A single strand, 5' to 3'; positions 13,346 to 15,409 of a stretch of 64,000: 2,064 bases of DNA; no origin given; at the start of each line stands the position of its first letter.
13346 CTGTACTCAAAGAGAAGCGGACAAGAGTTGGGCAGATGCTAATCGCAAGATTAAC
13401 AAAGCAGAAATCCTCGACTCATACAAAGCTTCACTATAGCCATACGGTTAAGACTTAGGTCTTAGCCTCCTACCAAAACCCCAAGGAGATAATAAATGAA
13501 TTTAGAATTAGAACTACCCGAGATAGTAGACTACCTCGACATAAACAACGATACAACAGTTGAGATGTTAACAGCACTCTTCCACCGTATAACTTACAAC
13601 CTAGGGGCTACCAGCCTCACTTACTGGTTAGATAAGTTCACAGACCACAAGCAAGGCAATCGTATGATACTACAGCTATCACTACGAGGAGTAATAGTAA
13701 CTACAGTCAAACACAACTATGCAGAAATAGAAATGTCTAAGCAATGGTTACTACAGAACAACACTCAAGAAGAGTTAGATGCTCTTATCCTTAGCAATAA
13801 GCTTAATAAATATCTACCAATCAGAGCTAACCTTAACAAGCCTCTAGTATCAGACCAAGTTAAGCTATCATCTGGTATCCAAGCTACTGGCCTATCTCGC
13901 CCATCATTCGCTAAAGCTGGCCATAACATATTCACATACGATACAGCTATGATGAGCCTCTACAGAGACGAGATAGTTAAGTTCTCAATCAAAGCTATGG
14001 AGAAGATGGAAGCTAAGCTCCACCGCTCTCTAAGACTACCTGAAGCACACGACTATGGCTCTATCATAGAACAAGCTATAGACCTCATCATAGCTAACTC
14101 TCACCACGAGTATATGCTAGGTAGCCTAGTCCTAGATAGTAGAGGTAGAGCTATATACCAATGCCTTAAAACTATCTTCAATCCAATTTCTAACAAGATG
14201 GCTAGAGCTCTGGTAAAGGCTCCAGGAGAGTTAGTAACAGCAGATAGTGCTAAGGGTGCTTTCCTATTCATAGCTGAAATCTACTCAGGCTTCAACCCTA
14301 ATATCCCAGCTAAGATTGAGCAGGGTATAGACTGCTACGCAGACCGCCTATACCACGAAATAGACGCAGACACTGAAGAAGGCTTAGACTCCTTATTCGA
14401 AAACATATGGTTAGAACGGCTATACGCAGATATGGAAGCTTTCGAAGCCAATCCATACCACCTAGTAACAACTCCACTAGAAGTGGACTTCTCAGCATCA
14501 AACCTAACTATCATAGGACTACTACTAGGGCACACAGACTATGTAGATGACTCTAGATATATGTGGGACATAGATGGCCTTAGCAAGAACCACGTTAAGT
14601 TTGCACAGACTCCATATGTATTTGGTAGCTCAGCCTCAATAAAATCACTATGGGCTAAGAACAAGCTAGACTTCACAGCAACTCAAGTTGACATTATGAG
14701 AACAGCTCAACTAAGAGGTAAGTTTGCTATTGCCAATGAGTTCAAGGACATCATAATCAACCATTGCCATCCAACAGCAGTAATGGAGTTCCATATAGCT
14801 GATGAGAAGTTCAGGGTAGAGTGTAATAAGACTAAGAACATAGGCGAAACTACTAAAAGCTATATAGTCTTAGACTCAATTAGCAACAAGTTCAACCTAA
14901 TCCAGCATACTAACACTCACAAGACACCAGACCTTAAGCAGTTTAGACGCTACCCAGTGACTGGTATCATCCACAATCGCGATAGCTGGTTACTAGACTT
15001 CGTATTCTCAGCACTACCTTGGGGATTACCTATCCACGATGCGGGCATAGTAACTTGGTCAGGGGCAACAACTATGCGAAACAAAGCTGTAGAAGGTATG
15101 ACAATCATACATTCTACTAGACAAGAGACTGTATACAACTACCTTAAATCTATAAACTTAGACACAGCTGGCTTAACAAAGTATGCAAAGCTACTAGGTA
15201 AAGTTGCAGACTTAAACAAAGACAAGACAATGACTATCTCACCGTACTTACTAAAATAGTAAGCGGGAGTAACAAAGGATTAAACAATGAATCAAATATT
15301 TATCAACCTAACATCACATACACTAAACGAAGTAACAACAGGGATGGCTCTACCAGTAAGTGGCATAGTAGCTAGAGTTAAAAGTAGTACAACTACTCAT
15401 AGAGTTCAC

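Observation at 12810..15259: Compact 587-aa T7-like RNA polymerase lacking most of the N-terminal promoter-binding domain, with a 209-aa ORF directly upstream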

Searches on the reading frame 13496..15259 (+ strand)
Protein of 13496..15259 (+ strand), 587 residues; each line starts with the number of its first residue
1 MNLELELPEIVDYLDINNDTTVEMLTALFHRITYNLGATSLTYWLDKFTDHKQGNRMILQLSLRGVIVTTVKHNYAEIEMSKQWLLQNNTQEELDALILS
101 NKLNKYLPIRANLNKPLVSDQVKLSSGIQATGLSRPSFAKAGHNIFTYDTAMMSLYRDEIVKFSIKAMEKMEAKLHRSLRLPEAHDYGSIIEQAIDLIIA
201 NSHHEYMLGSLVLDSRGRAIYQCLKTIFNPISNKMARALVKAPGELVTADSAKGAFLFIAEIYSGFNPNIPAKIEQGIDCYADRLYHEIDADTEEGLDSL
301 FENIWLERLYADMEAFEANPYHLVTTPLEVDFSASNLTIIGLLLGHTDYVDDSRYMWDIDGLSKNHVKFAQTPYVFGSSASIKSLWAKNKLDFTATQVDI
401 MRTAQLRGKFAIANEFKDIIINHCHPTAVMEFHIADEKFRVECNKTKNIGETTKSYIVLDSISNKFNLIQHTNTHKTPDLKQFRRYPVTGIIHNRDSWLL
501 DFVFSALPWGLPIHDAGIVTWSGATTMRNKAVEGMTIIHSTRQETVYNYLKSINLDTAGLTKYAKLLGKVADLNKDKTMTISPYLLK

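Call 3: search_protein_families(library=pfam, proteins=[window:13496-15259:+], max_evalue=1)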
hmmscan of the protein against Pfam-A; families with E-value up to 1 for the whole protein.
window:13496-15259:+ (587 aa): 2 families
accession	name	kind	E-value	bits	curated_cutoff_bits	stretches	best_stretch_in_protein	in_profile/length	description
PF12812.13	PDZ_1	-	0.048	14.1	28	0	462-484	47-69/78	PDZ-like domain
PF11411.13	DNA_ligase_IV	-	0.2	12.2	22.1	0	18-33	18-33/34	DNA ligase IV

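Call 4: search_protein_families(library=phrogs, proteins=[window:13496-15259:+], max_evalue=0.1)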
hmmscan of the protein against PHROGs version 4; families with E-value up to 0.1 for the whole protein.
window:13496-15259:+ (587 aa): 4 families
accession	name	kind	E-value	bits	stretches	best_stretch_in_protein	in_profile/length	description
phrog_22493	-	unknown function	5.4e-44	151.7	1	253-492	6-275/276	-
phrog_27203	-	unknown function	4.2e-15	56.9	1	37-239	43-241/247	-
phrog_22720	-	unknown function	1.5e-09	39.1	1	502-577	24-99/107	-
phrog_25985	-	unknown function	0.0047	17.9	1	187-318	46-174/186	-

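Call 5: search_solved_structures(query=window:13496-15259:+, max_evalue=10, show_alignments=3)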
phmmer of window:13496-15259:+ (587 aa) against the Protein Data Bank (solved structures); distinct sequences matched with E-value up to 10: 2.
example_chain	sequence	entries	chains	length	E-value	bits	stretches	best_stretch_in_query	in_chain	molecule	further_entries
8puo_A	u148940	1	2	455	0.54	11.8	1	79-159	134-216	Beta-glucosidase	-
8ap6_J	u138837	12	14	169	1.2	10.7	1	53-116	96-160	ATPTB6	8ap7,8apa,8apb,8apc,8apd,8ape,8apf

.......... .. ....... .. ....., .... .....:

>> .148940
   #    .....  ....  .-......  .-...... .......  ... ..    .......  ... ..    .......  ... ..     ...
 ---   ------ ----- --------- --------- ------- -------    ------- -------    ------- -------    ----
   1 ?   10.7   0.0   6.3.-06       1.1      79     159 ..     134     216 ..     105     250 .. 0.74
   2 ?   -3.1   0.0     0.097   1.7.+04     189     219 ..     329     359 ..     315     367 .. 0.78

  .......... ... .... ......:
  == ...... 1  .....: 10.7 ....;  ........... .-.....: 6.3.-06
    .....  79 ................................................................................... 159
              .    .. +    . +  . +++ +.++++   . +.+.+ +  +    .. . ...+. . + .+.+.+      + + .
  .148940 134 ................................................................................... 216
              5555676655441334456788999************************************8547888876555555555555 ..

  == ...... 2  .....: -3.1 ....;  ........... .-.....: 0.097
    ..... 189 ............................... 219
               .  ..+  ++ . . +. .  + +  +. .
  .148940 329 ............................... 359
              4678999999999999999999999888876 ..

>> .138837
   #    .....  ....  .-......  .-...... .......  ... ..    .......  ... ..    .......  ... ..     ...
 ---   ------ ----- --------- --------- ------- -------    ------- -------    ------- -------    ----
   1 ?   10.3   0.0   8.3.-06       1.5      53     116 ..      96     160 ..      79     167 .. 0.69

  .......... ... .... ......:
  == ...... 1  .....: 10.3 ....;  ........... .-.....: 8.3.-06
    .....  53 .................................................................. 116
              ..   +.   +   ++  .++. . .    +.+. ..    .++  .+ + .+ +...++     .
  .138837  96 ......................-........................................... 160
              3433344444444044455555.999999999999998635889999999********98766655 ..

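Call 7: search_dna_similar(query=window:13496-15259:+, collection=phages, mode=protein, max_rows=40, max_evalue=0.001)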
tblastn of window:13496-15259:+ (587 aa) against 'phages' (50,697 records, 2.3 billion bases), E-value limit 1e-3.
Records with a match: 5; places in all: 5; records where one place covers at least 80% of the query: 5.
Best place of each record, by identity: <60% 5.
By first word of the organism name: Alteromonas 5.
By host as written in the record: Alteromonas macleodii str. 'Balearic Sea AD45' 5.
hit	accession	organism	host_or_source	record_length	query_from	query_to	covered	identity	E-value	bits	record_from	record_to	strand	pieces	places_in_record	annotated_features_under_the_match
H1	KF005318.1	Alteromonas phage vB_AmaP_AD45-P3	Alteromonas macleodii str. 'Balearic ...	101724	35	576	92%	31.5%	2e-40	289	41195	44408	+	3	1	hypothetical protein (x5)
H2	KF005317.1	Alteromonas phage vB_AmaP_AD45-P1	Alteromonas macleodii str. 'Balearic ...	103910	35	576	92%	31.5%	2e-40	289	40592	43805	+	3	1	hypothetical protein (x5)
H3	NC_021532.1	Alteromonas phage vB_AmaP_AD45-P1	Alteromonas macleodii str. 'Balearic ...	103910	35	576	92%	31.5%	2e-40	289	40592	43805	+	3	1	hypothetical protein (x4) | GIY-YIG nuclease family protein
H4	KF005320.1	Alteromonas phage vB_AmaP_AD45-P2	Alteromonas macleodii str. 'Balearic ...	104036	35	576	92%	31.5%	2e-40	289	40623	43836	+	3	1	hypothetical protein (x5)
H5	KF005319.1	Alteromonas phage vB_AmaP_AD45-P4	Alteromonas macleodii str. 'Balearic ...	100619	35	576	91%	31.3%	2e-40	287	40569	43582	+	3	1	hypothetical protein (x5)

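Call 8: get_annotated_region(hit=H3, flank=6000)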
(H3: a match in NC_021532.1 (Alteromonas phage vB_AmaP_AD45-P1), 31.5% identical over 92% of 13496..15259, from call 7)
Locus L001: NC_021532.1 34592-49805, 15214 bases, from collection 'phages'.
description: Alteromonas phage vB_AmaP_AD45-P1, complete genome.
organism: Alteromonas phage vB_AmaP_AD45-P1 (NCBI taxid 1300004)
taxonomy: Viruses; Duplodnaviria; Heunggongvirae; Uroviricota; Caudoviricetes
host: Alteromonas macleodii str. 'Balearic Sea AD45'; source: -; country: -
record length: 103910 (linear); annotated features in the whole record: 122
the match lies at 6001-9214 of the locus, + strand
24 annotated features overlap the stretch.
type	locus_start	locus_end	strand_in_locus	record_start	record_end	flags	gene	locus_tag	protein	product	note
CDS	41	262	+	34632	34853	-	-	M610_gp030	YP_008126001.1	hypothetical protein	-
CDS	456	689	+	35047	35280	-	-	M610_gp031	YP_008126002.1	hypothetical protein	-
CDS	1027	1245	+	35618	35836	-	-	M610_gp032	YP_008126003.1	hypothetical protein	-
CDS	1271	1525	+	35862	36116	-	-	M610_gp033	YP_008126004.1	hypothetical protein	COG2951 Membrane-bound lytic murein transglycosylase B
CDS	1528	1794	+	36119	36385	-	-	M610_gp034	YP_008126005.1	hypothetical protein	-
CDS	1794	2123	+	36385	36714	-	-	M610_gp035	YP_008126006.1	hypothetical protein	COG0649 NADH:ubiquinone oxidoreductase 49 kD subunit 7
CDS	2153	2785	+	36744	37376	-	-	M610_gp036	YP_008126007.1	hypothetical protein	-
CDS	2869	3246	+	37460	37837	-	-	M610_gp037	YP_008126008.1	hypothetical protein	-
CDS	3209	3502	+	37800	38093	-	-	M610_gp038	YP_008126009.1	hypothetical protein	-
CDS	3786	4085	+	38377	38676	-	-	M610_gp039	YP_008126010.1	hypothetical protein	-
CDS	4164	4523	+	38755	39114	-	-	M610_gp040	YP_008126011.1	hypothetical protein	-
CDS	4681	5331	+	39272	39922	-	-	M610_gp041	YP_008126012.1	hypothetical protein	-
CDS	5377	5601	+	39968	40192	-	-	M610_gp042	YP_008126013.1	hypothetical protein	COG0495 Leucyl-tRNA synthetase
CDS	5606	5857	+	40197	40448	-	-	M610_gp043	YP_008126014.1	hypothetical protein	-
CDS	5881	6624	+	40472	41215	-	-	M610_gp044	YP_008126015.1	hypothetical protein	-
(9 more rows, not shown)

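Call 10: find_homologous_proteins(query=window:13496-15259:+, max_evalue=0.001)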
Query window:13496-15259:+ (587 aa): 75 proteins with E <= 0.001 among 8000 candidates.
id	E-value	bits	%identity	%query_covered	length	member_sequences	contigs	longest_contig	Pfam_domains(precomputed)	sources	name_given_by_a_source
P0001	0.0e+0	1334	100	100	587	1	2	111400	-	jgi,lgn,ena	-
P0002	3.1e-274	929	69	100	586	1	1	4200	-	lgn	-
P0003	7.9e-267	904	67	100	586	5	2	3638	-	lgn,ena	-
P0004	7.1e-266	901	66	100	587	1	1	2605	-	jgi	-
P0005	7.1e-263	891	66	100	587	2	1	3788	-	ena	-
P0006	6.3e-260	881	66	100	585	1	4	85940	-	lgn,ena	-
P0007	1.4e-259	880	66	100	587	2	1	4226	-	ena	-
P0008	6.9e-253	858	64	100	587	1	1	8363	-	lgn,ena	-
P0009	1.4e-215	735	56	100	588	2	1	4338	-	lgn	-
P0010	1.7e-210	718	55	100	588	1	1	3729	-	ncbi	-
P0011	2.4e-208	711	55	100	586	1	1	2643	-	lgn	-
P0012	1.3e-205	702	56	100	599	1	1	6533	-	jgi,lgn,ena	-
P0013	7.7e-204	696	53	100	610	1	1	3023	-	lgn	-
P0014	1.6e-199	682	54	99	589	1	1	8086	-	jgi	-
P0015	2.1e-196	672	54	96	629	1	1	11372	-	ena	-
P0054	8.8e-78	280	32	96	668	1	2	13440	-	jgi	-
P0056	4.9e-77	278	34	99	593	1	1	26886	-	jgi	-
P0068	2.0e-51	193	34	54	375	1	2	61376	-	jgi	jgi:hypothetical protein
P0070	1.0e-47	181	37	56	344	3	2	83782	-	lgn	-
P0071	1.8e-46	177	29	96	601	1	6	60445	-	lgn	-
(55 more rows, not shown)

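Call 12: search_solved_structures(query=A1, max_evalue=10, show_alignments=3)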
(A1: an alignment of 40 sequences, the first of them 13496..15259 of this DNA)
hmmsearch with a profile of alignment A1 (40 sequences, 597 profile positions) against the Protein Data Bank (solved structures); distinct sequences matched with E-value up to 10: 2.
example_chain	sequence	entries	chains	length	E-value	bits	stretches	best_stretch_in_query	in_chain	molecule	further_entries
6dt7_B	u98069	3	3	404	0.02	16.4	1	325-398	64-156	RNAP2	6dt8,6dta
3c5r_A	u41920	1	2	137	1.3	10.4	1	327-410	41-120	BRCA1-associated RING domain protein 1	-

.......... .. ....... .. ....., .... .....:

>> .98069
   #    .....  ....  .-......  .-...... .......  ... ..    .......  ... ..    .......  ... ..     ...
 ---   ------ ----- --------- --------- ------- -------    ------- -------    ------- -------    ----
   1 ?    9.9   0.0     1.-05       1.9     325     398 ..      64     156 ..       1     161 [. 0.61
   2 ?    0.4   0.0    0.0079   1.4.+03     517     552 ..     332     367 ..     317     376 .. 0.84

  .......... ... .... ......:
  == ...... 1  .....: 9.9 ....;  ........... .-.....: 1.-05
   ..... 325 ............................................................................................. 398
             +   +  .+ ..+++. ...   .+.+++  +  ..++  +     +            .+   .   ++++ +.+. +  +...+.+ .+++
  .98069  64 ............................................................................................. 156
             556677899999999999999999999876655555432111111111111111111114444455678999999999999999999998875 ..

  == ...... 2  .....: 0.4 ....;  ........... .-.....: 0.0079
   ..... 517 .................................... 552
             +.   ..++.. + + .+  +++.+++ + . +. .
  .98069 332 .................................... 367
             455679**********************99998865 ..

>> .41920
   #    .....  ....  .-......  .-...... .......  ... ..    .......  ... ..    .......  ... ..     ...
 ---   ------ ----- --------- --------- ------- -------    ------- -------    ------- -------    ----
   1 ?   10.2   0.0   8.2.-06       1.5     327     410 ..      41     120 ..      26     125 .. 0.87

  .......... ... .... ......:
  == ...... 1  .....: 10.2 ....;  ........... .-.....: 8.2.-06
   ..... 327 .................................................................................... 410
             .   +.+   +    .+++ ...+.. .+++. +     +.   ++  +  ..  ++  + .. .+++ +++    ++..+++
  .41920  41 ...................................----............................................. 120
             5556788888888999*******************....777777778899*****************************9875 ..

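Call 28: predict_structure(alignment_id=A1)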
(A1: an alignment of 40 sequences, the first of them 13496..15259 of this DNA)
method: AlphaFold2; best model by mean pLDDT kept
length: 587 residues; sequences in the alignment: 40
mean_pLDDT: 94.1   pTM: 0.88
mean pLDDT of the five models: 94.1, 94.1, 94.0, 93.2, 91.8
residues with pLDDT >= 90: 504; 70-90: 82; 50-70: 1; < 50: 0
segments of 3 or more residues with pLDDT < 50: none
pLDDT, mean of each block of 10 residues (from residue 1): 80 90 94 91 94 94 94 92 88 90 92 91 96 97 97 97 92 91 88 96 96 96 93 95 96 96 92 97 96 92 98 97 97 90 96 90 95 93 96 97 95 97 97 97 93 92 93 90 95 96 97 94 96 98 98 98 98 94 90
secondary structure, 60 per line:
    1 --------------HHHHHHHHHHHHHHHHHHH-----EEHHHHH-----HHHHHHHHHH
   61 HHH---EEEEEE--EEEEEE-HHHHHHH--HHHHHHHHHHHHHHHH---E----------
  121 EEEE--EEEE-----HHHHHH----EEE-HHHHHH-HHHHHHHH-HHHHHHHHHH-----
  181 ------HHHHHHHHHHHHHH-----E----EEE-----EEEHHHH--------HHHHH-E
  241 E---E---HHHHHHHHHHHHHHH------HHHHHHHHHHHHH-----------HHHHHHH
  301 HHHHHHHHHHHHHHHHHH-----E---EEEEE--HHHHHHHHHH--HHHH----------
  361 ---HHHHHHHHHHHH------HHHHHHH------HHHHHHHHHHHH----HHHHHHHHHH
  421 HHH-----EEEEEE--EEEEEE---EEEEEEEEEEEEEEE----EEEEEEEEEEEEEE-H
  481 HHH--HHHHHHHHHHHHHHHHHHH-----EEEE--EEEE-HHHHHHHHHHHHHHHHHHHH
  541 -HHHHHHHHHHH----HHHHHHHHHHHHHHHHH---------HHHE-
elements in order: H15-33 H41-45 H51-63 E67-72 E75-80 H82-88 H91-106 E121-124 E127-130 H136-141 E146-148 H150-155 H157-164 H166-175 H187-200 E211-213 E219-221 H222-225 H234-238 H249-263 H270-282 H294-318 E328-332 H335-344 H347-350 H364-375 H382-388 H395-406 H411-423 E429-434 E437-442 E446-460 E465-478 H480-483 H486-504 E510-513 E516-519 H521-540 H542-552 H557-573

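Call 31: fold_search(model_id=the predicted structure, library=pdb)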
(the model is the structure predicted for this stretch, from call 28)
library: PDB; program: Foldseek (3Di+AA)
matches with E <= 10: 468; with E <= 0.001: 74
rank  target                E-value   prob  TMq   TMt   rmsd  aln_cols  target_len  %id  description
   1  1cez_A                1.1e-11  1.00  0.52  0.37  11.1       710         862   13  CRYSTAL STRUCTURE OF A T7 RNA POLYMERASE-T7 PROMOTER COMPLEX (released 1999-05-21)
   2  6erp_A                1.4e-11  1.00  0.55  0.34  12.5       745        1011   11  Structure of the human mitochondrial transcription initiation complex at the LSP promoter (released 2017-11-15)
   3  6erq_B                1.6e-11  1.00  0.57  0.36  11.8       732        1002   11  Structure of the human mitochondrial transcription initiation complex at the HSP promoter (released 2017-11-15)
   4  8dh0_B                1.8e-11  1.00  0.52  0.38   9.8       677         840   12  T7 RNA polymerase elongation complex with unnatural base dDs (released 2023-02-01)
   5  9gzn_A                2.8e-11  1.00  0.56  0.35   8.1       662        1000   12  Cryo-EM structure of the human mitochondrial RNA polymerase transcription initiation complex (POLRMT/TFB2M/DNA/RNA) wi (released 2025-07-30)
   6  3e2e_A                3.0e-11  1.00  0.58  0.43   9.0       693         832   12  Crystal Structure of an Intermediate Complex of T7 RNAP and 7nt of RNA (released 2008-11-04)
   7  8dh4_M                3.1e-11  1.00  0.53  0.40  12.1       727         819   12  T7 RNA polymerase elongation complex with unnatural base dPa-DsTP pair (released 2023-02-01)
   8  8atv_A                4.9e-11  1.00  0.54  0.37  13.5       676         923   12  Cryo-EM structure of yeast mitochondrial RNA polymerase transcription initiation complex with 5-mer RNA, pppGpGpApApA  (released 2023-08-30)
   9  8dh3_I                5.9e-11  1.00  0.51  0.37  10.6       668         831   12  T7 RNA polymerase elongation complex with unnatural base dPa (released 2023-02-01)
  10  9gzo_A                6.2e-11  1.00  0.56  0.37  12.3       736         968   11  Cryo-EM structure of the human mitochondrial RNA polymerase transcription initiation complex (POLRMT/TFB2M/DNA/RNA) wi (released 2025-07-30)
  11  9gzm_A                7.1e-11  1.00  0.54  0.33  12.7       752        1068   11  Cryo-EM structure of the human mitochondrial RNA polymerase transcription initiation complex (POLRMT/TFAM/TFB2M/DNA/RN (released 2025-07-30)
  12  3spa_A                7.4e-11  1.00  0.51  0.34  14.1       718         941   10  Crystal Structure of Human Mitochondrial RNA Polymerase (released 2011-09-28)
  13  6erp_B                1.0e-10  1.00  0.57  0.36  11.9       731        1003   11  Structure of the human mitochondrial transcription initiation complex at the LSP promoter (released 2017-11-15)
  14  8dh1_L                1.8e-10  1.00  0.50  0.42  13.2       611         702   13  T7 RNA polymerase elongation complex with unnatural base dDs-PaTP pair (released 2023-02-01)
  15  8dh1_B                1.9e-10  1.00  0.52  0.38  10.8       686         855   12  T7 RNA polymerase elongation complex with unnatural base dDs-PaTP pair (released 2023-02-01)
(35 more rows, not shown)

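Call 42: find_encoding_contigs(protein=P0006, flank=6000, max_places=2)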
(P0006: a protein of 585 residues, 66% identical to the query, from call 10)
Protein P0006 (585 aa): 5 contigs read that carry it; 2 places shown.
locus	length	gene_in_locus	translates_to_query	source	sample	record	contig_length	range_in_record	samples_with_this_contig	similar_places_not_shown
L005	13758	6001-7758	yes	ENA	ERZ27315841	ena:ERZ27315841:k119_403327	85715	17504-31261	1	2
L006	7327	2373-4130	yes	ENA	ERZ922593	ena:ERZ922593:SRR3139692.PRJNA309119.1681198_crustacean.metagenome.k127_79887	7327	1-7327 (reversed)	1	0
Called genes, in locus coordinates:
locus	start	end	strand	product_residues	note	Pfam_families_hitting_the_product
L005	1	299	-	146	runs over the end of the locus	PF10544:T5orf172 (weak)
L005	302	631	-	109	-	-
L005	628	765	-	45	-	-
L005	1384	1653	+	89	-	-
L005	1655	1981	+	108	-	-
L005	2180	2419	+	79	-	-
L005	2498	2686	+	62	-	-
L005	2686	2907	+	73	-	-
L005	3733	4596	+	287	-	-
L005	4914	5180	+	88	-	-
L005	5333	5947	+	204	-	-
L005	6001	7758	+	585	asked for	-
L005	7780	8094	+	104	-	-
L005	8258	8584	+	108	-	-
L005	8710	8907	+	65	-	-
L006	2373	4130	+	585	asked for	-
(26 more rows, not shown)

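Call 43: find_encoding_contigs(protein=P0071, flank=6000, max_places=2)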
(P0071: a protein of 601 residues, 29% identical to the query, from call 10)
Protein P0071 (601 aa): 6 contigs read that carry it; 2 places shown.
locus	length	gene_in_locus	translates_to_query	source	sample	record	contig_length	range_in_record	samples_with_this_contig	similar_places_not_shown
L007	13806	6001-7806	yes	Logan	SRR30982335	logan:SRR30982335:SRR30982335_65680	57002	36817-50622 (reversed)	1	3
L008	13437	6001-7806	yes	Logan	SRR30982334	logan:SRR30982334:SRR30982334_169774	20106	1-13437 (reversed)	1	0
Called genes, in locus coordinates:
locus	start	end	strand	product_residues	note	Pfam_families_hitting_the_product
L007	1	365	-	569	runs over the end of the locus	-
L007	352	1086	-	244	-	-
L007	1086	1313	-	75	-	-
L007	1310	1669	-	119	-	PF10544:T5orf172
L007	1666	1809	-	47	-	-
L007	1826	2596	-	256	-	-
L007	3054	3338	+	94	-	-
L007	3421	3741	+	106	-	-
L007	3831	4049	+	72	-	-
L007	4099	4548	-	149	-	-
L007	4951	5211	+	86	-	-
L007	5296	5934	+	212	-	-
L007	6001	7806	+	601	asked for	-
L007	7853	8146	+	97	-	-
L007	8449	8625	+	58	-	-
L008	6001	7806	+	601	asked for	-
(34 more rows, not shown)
